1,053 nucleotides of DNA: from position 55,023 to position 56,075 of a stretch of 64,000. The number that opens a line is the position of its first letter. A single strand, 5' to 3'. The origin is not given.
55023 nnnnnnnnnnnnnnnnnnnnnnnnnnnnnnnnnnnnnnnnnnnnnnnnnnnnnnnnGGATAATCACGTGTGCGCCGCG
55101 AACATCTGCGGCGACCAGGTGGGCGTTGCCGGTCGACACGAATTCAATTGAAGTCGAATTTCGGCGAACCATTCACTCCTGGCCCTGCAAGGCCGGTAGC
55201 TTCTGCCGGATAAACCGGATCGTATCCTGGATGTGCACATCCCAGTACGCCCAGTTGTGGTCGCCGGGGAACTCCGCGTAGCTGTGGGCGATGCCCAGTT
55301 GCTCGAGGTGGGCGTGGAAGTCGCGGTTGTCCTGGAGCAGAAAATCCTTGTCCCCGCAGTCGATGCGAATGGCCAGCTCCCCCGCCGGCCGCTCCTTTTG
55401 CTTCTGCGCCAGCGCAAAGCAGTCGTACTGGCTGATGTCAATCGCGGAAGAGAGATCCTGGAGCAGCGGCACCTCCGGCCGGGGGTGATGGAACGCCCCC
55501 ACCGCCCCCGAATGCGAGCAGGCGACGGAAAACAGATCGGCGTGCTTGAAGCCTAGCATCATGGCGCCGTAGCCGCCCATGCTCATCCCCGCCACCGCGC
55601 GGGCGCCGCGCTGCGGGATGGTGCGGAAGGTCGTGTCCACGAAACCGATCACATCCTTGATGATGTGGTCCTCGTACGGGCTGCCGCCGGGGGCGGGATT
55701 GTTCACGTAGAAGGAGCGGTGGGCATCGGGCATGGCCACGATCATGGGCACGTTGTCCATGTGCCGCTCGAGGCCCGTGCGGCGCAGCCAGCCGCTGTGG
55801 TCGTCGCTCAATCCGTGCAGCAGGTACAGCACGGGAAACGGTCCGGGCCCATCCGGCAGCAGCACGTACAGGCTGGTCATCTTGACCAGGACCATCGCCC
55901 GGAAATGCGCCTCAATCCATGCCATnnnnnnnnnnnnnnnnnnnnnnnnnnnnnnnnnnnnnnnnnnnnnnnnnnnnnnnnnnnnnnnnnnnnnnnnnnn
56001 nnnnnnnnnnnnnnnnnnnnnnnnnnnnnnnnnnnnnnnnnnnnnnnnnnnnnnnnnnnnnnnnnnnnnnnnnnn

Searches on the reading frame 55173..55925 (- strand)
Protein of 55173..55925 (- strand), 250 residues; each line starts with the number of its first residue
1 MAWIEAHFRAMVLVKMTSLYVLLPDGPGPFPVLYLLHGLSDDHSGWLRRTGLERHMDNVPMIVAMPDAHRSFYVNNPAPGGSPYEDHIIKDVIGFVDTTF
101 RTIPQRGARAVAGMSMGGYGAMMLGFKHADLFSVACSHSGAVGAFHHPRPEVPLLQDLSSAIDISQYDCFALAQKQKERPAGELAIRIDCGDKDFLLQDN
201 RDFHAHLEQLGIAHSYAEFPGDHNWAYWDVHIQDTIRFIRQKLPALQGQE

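Call 32: search_protein_families(library=pfam, proteins=[window:55173-55925:-], max_evalue=0.0001)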
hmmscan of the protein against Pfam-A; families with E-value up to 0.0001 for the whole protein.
window:55173-55925:- (250 aa): 1 family
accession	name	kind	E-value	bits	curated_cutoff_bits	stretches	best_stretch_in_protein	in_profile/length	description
PF00756.26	Esterase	-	3.6e-27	96.2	22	1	18-234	9-246/251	Putative esterase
